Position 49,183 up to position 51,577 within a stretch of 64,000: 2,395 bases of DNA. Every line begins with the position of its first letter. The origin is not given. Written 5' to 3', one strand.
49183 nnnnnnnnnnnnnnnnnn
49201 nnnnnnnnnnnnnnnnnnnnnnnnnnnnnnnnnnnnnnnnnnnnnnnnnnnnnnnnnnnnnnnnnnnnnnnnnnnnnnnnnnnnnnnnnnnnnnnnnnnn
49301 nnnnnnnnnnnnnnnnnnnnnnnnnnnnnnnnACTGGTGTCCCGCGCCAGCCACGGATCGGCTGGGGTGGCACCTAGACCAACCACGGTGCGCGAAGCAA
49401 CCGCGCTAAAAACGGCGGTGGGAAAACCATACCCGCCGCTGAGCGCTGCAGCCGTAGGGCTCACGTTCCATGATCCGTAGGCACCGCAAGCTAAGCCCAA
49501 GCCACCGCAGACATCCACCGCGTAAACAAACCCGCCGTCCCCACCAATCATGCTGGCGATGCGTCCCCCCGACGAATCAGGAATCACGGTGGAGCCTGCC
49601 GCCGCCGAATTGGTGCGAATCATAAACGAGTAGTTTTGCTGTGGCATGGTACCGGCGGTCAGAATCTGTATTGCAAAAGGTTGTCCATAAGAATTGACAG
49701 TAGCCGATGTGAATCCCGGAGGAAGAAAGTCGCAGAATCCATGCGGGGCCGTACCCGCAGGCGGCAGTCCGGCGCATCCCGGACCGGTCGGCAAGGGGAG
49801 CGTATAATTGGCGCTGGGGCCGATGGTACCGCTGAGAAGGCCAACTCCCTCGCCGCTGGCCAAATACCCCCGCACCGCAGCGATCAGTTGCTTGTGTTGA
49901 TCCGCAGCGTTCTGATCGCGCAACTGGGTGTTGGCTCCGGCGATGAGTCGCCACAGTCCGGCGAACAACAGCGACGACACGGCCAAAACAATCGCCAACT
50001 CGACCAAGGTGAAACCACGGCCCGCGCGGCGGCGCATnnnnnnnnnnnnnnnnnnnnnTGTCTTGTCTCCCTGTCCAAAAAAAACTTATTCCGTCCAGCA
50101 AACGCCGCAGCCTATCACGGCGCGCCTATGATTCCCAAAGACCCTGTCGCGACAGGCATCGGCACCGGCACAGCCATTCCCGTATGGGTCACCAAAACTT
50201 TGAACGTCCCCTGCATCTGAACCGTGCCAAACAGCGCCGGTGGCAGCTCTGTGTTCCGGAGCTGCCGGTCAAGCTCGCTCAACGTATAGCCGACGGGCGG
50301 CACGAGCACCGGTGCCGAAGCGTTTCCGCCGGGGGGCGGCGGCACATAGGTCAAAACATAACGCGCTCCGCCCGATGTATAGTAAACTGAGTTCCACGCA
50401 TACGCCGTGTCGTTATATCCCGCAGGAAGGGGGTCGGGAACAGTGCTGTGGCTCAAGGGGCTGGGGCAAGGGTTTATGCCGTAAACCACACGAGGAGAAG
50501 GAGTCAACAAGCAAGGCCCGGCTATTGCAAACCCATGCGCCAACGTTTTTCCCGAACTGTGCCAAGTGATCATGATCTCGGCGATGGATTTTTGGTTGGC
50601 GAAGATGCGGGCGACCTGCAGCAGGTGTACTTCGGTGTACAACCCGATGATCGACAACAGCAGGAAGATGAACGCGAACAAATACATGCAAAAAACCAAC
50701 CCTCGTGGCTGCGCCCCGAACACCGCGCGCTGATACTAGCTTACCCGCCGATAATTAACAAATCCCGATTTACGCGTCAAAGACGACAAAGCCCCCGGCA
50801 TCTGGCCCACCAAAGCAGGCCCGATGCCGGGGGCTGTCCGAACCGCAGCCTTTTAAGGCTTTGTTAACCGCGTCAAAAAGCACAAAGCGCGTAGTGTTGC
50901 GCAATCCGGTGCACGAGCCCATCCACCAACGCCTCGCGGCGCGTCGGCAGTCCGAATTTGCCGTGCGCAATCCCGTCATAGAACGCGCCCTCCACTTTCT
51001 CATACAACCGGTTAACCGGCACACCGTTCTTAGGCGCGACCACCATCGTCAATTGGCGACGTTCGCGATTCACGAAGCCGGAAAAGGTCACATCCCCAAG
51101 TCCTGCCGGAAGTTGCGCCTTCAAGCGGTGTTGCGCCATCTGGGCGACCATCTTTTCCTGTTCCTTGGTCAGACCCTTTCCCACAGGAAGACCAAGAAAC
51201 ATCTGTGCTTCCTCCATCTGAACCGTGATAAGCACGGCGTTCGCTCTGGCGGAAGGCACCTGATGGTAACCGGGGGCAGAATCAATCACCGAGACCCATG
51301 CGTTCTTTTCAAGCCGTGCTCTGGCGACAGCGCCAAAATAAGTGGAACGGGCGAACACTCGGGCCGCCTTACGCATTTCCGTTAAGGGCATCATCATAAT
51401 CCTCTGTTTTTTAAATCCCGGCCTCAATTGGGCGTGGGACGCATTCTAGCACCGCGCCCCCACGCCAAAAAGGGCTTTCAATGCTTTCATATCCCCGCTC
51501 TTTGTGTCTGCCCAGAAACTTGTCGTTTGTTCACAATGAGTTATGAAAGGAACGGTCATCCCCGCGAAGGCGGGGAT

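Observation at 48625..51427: Type IV prepilin leader fused to a phage tail-fibre (S74) chaperone domain, in a three-gene orphan cluster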

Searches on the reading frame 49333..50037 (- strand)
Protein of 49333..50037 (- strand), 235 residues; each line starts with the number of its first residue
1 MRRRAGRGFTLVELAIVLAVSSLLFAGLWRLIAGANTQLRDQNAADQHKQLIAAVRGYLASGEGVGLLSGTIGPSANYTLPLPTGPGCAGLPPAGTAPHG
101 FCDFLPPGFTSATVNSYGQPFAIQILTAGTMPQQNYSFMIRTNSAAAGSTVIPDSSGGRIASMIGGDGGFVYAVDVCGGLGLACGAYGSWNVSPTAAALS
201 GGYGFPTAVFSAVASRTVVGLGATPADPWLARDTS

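Call 34: search_dna_similar(query=window:49333-50037:-, collection=plasmids, mode=protein, max_evalue=0.001, max_rows=15, rows=spread)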
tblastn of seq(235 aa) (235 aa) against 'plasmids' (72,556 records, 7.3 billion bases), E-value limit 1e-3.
Records with a match: 3; places in all: 3; records where one place covers at least 80% of the query: 1.
Best place of each record, by identity: <60% 3.
By first word of the organism name: Bosea 2; Cupriavidus 1.
By predicted mobility (MOB-suite, as given by PLSDB): non-mobilizable 3.
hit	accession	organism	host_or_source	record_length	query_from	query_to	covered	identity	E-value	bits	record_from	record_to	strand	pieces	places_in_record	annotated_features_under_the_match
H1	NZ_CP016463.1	Bosea sp. RAC05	Microbial isolate,Algal phycosphere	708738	7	232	96%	29.0%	7e-9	63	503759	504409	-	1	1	pilV: shufflon system plasmid conjugative transfer pilus tip adhesin PilV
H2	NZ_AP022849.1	Bosea sp. ANAM02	Callyspongia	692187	2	176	74%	28.9%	8e-6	54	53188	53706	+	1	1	hypothetical protein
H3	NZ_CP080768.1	Cupriavidus pinatubonensis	genomic assembly,soil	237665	1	171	73%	25.7%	3e-7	58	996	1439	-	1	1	pilV: shufflon system plasmid conjugative transfer pilus tip adhesin PilV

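Call 37: get_annotated_region(hit=H1, flank=14000)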
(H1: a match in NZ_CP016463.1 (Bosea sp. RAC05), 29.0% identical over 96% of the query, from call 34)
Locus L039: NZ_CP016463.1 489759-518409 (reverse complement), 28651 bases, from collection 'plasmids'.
description: Bosea sp. RAC05 plasmid pBSY19_1, complete sequence
organism: Bosea sp. RAC05 (NCBI taxid 1842539)
taxonomy: Bacteria; Pseudomonadota; Alphaproteobacteria; Hyphomicrobiales; Boseaceae; Bosea; Bosea sp. RAC05
host: -; source: Microbial isolate,Algal phycosphere; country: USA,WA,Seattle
typing (MOB-suite, as given by PLSDB): non-mobilizable
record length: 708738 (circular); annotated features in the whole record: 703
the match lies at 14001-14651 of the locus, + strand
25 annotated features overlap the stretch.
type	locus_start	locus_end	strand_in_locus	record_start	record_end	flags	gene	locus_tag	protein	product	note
CDS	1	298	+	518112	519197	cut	-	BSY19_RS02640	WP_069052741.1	replication initiation protein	GO:0006270 - DNA replication initiation [Evidence IEA]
CDS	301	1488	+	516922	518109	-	-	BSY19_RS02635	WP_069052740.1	hypothetical protein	-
CDS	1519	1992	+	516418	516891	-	-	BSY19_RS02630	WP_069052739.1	hypothetical protein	-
CDS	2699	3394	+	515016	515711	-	-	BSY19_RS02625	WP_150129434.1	hypothetical protein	-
CDS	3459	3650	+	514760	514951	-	-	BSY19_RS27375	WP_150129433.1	hypothetical protein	-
CDS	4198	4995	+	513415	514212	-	-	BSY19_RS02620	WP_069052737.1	toxin co-regulated pilus biosynthesis Q family protein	-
CDS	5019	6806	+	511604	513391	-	-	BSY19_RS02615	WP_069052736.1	secretin N-terminal domain-containing protein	GO:0009297 - pilus assembly [Evidence IEA]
CDS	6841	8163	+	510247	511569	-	pilO2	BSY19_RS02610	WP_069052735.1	type 4b pilus protein PilO2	-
CDS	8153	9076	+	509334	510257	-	-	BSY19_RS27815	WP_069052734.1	hypothetical protein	-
CDS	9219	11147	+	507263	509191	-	-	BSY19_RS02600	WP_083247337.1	ATPase, T2SS/T4P/T4SS family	-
CDS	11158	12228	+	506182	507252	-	-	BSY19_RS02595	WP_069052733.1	type II secretion system F family protein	-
CDS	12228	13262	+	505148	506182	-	-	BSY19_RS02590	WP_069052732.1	ATPase, T2SS/T4P/T4SS family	-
CDS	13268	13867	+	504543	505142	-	-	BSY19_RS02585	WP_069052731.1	hypothetical protein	-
CDS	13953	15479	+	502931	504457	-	pilV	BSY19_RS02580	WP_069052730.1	shufflon system plasmid conjugative transfer pilus tip adhesin PilV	-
CDS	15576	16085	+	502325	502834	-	-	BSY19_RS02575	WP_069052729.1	hypothetical protein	-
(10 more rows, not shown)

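Call 39: search_protein_families(library=pfam, proteins=[L039:13953-15479:+, L039:13268-13867:+, L039:15576-16085:+], max_evalue=0.1)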
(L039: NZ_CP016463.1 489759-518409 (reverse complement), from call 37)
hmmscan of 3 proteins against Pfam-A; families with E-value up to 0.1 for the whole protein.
L039:13953-15479:+ (508 aa): 2 families
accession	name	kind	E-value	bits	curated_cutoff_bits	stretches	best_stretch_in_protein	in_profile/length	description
PF04917.17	Shufflon_N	-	3.6e-11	43.6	27.5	1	95-313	32-241/324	Bacterial shufflon protein, N-terminal constant region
PF07963.17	N_methyl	-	0.012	15.6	21.2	1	15-37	3-25/27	Prokaryotic N-terminal methylation motif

L039:13268-13867:+ (199 aa): 0 families

L039:15576-16085:+ (169 aa): 0 families

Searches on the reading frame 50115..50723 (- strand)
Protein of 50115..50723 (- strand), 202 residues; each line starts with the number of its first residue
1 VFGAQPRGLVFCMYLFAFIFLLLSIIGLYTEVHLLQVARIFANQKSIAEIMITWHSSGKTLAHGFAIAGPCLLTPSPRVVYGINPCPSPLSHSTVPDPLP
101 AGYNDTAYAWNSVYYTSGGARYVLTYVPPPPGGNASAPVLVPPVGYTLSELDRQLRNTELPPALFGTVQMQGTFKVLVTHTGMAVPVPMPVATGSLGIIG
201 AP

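Call 3: search_protein_families(library=pfam, proteins=[window:50115-50723:-], max_evalue=1)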
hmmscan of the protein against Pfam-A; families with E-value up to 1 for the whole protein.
window:50115-50723:- (202 aa): 1 family
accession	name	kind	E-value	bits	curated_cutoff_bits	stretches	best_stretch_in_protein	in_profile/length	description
PF23695.1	YncO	-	0.86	10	27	0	9-44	18-53/61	YncO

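Call 4: search_protein_families(library=ncbifam, proteins=[window:50115-50723:-], max_evalue=1)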
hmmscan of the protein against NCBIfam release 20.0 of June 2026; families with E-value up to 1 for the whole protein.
window:50115-50723:- (202 aa): 0 families

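Call 5: search_protein_families(library=phrogs, proteins=[window:50115-50723:-], max_evalue=0.1)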
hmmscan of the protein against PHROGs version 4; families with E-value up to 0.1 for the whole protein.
window:50115-50723:- (202 aa): 0 families

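Call 31: find_homologous_proteins(query=window:50118-50687:-)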
Query seq(190 aa) (190 aa): 2 proteins with E <= 0.001 among 280 candidates.
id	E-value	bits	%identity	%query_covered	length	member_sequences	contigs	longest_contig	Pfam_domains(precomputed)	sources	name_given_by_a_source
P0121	1.6e-121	421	100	100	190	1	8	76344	-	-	-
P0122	9.1e-28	115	41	100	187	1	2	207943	-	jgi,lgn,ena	jgi:hypothetical protein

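Call 51: find_homologous_proteins(query=A2, max_evalue=0.001)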
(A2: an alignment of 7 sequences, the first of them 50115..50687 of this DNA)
Query A2 (7 sequences) (190 aa, profile of the alignment): 49 proteins with E <= 0.001 among 8000 candidates.
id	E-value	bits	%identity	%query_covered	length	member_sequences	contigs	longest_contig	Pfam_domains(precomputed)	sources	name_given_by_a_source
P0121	5.5e-68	247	100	100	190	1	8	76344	-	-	-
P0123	7.8e-63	230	28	88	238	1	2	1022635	-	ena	-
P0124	9.8e-49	184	29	100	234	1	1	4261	-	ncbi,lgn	ncbi:MAG: hypothetical protein WAO98_10265 [Alphaproteobacteria bacterium]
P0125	1.3e-45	174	29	87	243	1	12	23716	-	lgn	-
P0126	2.6e-44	170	38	98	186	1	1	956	-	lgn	-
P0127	4.0e-44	169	28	88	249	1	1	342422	-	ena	-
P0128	6.7e-43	165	32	100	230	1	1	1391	-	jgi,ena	jgi:hypothetical protein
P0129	9.7e-43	165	26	100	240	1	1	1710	-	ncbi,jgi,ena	jgi:hypothetical protein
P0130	3.1e-42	163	33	98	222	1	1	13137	-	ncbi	-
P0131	2.7e-41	160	26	100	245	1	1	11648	-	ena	-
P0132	2.4e-40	157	29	88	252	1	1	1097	-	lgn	-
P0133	4.9e-40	156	28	85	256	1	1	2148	-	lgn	-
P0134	6.0e-40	155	27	100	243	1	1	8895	-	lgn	-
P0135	1.0e-39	155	35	83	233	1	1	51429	-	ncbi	-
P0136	1.2e-39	155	28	85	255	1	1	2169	-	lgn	-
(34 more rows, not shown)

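Call 63: predict_structure(alignment_id=A4)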
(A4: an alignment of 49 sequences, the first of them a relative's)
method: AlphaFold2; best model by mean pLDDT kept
length: 190 residues; sequences in the alignment: 49
mean_pLDDT: 86.5   pTM: 0.80
mean pLDDT of the five models: 86.5, 85.7, 84.6, 84.0, 82.8
residues with pLDDT >= 90: 103; 70-90: 65; 50-70: 21; < 50: 1
segments of 3 or more residues with pLDDT < 50: none
pLDDT, mean of each block of 10 residues (from residue 1): 96 96 89 90 93 89 69 78 80 86 94 88 54 82 94 92 86 91 94
secondary structure, 60 per line:
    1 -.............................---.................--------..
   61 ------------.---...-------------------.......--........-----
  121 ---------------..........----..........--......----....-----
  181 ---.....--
elements in order: H2-30 H34-50 E99-105 E108-115 H136-145 E153-159 E162-167 E172-175 E184-188

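Call 66: fold_search(model_id=the predicted structure, library=pdb)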
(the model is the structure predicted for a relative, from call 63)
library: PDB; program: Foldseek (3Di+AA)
matches with E <= 10: 497; with E <= 0.001: 0
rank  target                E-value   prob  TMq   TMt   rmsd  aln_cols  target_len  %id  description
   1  6ylc_C                6.7e-01  0.07  0.18  0.14   8.8       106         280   12  Biochemical, Cellular and Structural Characterization of Novel ERK3 Inhibitors (released 2020-09-23)
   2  4ios_A                9.8e-01  0.04  0.12  0.20  10.2       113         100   11  Structure of phage TP901-1 RBP (ORF49) in complex with nanobody 11. (released 2013-03-20)
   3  4ln9_B                9.8e-01  0.03  0.14  0.11  12.2       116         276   15  Crystal structure of the dehydratase domain from the terminal module of the rifamycin polyketide synthase (released 2013-12-18)
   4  7eym_A                1.0e+00  0.03  0.13  0.21  11.1       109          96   12  Crystal structure of Vibrio cholerae ppnP (released 2022-02-09)
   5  2a87_B                1.1e+00  0.11  0.11  0.08   7.2        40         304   22  Crystal Structure of M. tuberculosis Thioredoxin reductase (released 2005-11-29)
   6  5c0o_F                1.1e+00  0.05  0.14  0.12  13.4        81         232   16  m1A58 tRNA methyltransferase mutant - Y78A (released 2015-07-08)
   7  1vlr_B                1.2e+00  0.04  0.12  0.09  13.2        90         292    8  Crystal structure of mRNA decapping enzyme (DcpS) from Mus musculus at 1.83 A resolution (released 2004-08-24)
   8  1lew_A                1.2e+00  0.03  0.16  0.11   9.2       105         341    8  CRYSTAL STRUCTURE OF MAP KINASE P38 COMPLEXED TO THE DOCKING SITE ON ITS NUCLEAR SUBSTRATE MEF2A (released 2002-07-10)
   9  7eym_B                1.3e+00  0.03  0.13  0.21  11.0       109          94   13  Crystal structure of Vibrio cholerae ppnP (released 2022-02-09)
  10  4or5_F                1.4e+00  0.05  0.18  0.12   9.2       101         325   12  Crystal structure of HIV-1 Tat complexed with human P-TEFb and AFF4 (released 2014-04-16)
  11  4b9d_A                1.4e+00  0.04  0.17  0.12   8.2       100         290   17  Crystal Structure of Human NIMA-related Kinase 1 (NEK1) with inhibitor. (released 2012-09-19)
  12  1yby_A                1.4e+00  0.04  0.15  0.17  15.8       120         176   16  Conserved hypothetical protein Cth-95 from Clostridium thermocellum (released 2005-02-01)
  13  6ylc_D                1.5e+00  0.04  0.18  0.13   8.9       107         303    9  Biochemical, Cellular and Structural Characterization of Novel ERK3 Inhibitors (released 2020-09-23)
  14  7vba_N                1.5e+00  0.02  0.14  0.17  20.2       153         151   12  Structure of the pre state human RNA Polymerase I Elongation Complex (released 2022-02-16)
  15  7b4p_BBB              1.5e+00  0.02  0.15  0.18  12.3       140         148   10  A Bacteroidetes bacterium CuZn-superoxide dismutase with CuZn metalation (released 2021-06-02)
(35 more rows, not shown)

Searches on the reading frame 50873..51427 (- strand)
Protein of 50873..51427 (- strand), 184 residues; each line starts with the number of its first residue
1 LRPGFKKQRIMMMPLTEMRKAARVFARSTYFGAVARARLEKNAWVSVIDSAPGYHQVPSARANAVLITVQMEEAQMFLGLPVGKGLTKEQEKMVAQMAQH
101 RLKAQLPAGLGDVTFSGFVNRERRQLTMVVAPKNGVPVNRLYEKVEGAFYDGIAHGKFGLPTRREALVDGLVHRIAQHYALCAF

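Call 3: search_protein_families(library=pfam, proteins=[window:50873-51427:-], max_evalue=1)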
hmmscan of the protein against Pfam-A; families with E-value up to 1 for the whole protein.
window:50873-51427:- (184 aa): 0 families

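Call 4: search_protein_families(library=ncbifam, proteins=[window:50873-51427:-], max_evalue=1)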
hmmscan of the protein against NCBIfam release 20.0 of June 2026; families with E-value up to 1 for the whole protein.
window:50873-51427:- (184 aa): 0 families

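Call 5: search_protein_families(library=phrogs, proteins=[window:50873-51427:-], max_evalue=0.1)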
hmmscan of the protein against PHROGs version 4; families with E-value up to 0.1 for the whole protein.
window:50873-51427:- (184 aa): 0 families

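Call 86: search_protein_representatives(protein=window:50873-51394:-)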
Query: 173 residues. Proteins with E-value up to 0.001 (for the whole library): 1; up to 1e-10: 1; up to 1e-30: 1. The best 1 are listed.
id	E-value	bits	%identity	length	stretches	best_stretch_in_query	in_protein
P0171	1.7e-108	376.1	99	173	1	1-173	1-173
